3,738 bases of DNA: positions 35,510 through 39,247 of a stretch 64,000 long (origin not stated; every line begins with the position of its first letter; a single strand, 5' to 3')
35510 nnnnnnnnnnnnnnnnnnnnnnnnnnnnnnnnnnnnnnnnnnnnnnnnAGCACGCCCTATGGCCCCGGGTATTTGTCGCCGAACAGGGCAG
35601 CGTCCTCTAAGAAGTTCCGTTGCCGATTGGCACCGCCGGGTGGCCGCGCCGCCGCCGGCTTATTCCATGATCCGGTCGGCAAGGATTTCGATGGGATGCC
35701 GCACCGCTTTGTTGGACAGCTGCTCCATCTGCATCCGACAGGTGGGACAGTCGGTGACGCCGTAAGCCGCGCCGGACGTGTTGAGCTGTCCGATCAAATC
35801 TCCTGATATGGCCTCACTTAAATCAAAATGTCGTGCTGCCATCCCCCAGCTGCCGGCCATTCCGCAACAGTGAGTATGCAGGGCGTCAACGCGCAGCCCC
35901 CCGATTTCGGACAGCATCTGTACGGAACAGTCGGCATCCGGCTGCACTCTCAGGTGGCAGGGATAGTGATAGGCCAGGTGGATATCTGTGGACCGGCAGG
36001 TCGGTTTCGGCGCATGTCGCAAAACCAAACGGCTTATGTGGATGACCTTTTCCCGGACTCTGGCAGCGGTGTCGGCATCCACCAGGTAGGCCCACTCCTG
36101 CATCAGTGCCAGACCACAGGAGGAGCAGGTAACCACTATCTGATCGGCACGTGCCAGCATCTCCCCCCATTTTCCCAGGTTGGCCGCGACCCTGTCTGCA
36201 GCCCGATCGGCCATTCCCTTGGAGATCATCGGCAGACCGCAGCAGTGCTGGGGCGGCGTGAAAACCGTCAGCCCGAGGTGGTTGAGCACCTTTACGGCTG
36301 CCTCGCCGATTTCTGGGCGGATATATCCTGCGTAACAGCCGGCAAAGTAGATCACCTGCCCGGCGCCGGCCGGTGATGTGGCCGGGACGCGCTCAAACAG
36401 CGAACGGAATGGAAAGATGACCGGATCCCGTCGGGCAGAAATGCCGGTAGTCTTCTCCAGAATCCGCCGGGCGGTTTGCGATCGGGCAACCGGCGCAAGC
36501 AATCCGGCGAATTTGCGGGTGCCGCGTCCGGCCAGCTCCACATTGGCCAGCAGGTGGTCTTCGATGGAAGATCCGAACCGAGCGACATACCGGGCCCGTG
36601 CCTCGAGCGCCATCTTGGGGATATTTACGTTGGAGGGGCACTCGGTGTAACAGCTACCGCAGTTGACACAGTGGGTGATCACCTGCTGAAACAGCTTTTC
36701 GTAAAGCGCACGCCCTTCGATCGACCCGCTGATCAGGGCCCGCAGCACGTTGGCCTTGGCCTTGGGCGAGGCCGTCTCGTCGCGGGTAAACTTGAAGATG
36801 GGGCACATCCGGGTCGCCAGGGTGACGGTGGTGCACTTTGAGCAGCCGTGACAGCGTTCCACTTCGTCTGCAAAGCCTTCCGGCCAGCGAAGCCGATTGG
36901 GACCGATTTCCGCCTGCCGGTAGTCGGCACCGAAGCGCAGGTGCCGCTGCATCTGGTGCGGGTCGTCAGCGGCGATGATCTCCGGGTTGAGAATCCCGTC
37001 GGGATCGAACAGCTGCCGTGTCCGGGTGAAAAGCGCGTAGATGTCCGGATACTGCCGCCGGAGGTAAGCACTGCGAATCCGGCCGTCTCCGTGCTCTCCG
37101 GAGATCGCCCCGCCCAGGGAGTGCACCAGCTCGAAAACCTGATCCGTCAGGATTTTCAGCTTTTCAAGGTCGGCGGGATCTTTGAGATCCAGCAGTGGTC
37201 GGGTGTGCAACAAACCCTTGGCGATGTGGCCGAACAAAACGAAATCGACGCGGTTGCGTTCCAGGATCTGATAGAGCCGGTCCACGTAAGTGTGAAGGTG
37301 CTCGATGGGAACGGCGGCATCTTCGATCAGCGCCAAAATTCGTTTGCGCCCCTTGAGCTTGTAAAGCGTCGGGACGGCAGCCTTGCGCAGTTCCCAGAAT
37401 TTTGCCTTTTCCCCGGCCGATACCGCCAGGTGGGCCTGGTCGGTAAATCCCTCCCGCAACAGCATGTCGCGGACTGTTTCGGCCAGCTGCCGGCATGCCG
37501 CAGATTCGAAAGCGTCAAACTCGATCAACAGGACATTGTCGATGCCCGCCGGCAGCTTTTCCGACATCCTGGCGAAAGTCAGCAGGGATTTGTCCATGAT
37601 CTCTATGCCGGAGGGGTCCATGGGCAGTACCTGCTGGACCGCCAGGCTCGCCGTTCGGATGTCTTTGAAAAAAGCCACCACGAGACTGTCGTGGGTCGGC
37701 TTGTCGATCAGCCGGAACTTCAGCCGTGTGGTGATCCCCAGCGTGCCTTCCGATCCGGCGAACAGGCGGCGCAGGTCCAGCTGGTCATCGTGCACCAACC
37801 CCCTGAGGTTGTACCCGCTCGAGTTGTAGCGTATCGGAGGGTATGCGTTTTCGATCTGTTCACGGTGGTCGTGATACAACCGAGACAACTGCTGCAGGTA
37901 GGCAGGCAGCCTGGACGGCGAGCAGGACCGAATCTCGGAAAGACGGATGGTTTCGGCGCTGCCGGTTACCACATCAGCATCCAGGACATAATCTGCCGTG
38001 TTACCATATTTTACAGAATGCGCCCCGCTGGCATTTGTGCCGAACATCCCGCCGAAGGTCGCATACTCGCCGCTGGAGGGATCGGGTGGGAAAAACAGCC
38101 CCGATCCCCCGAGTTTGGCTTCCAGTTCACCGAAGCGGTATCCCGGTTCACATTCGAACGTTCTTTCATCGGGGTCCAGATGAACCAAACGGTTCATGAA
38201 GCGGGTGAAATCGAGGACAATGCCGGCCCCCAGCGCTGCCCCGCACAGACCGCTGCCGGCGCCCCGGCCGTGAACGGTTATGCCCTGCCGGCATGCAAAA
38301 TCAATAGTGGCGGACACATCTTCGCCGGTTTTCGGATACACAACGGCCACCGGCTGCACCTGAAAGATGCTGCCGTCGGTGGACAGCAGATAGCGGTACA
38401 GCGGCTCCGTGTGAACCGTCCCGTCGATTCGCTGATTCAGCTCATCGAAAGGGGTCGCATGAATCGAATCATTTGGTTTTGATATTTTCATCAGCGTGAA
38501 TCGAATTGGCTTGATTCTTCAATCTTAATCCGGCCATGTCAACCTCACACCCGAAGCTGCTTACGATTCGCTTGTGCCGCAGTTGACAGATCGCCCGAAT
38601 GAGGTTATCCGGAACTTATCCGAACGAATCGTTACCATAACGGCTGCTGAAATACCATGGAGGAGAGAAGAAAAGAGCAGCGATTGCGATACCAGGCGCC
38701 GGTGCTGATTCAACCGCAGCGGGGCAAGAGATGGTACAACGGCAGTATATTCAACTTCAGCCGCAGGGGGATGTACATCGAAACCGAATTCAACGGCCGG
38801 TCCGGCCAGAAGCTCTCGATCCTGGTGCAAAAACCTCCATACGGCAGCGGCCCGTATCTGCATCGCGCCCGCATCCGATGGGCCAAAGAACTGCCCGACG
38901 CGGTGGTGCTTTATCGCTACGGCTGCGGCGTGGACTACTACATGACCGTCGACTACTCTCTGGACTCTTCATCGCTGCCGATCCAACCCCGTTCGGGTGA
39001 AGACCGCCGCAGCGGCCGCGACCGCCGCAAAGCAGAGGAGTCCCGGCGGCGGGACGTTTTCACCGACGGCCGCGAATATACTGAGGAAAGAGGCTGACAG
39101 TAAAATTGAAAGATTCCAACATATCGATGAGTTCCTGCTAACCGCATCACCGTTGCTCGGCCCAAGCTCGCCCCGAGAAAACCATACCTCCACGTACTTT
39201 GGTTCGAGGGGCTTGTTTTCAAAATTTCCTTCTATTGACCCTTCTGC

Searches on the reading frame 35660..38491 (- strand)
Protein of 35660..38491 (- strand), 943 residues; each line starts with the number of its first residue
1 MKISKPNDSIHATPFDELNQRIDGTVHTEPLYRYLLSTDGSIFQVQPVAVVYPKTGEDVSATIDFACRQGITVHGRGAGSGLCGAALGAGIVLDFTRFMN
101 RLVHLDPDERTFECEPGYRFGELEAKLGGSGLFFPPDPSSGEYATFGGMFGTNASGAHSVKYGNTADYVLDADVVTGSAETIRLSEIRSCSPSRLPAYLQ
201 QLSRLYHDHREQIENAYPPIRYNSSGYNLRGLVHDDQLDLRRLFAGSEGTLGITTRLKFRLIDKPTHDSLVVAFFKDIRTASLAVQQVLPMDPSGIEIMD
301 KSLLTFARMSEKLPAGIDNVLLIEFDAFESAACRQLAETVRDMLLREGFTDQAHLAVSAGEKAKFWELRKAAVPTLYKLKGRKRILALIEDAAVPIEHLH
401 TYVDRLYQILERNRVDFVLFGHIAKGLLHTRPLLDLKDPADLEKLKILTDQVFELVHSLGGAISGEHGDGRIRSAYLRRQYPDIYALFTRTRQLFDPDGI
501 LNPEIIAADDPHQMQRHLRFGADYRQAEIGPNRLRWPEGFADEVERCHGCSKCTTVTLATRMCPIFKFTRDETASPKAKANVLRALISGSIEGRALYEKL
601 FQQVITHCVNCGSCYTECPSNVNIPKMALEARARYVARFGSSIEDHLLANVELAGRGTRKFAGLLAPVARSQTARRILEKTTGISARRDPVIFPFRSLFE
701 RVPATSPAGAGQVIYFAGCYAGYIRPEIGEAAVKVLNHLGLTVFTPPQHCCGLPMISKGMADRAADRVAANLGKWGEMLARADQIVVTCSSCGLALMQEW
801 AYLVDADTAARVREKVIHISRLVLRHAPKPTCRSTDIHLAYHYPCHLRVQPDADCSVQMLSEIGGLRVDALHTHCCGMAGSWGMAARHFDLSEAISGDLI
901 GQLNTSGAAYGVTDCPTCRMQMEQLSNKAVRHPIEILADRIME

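Call 23: search_protein_families(library=pfam, proteins=[window:35660-38491:-], max_evalue=0.00001)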
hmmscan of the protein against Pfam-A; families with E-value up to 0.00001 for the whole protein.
window:35660-38491:- (943 aa): 5 families
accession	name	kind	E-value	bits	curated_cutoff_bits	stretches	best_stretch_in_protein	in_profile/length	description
PF02913.24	FAD-oxidase_C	-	6.9e-51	173.8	21.2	1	264-504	1-246/248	FAD linked oxidases, C-terminal domain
PF01565.28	FAD_binding_4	-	1.7e-35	122.2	26.4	1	47-185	1-139/139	FAD binding domain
PF02754.22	CCG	-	8.3e-18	64.7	20.6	1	713-796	1-84/85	Cysteine-rich domain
PF13534.11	Fer4_17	-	2.4e-08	34.8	22.2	1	546-623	1-61/61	4Fe-4S dicluster domain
PF13183.11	Fer4_8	-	3.9e-08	34.2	27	1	543-622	1-68/68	4Fe-4S dicluster domain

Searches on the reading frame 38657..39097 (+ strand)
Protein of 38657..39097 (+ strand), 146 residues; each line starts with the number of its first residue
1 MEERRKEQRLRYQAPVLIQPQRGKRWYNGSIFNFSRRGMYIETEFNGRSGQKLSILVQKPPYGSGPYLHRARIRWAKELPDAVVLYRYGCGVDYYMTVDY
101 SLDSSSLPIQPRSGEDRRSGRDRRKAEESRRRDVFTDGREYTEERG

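Call 23: search_protein_families(library=pfam, proteins=[window:38657-39097:+], max_evalue=0.00001)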
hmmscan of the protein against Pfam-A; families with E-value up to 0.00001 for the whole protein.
window:38657-39097:+ (146 aa): 1 family
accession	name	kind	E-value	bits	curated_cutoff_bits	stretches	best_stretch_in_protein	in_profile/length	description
PF07238.19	PilZ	-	1.6e-09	38.5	22.5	1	3-90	1-83/102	PilZ domain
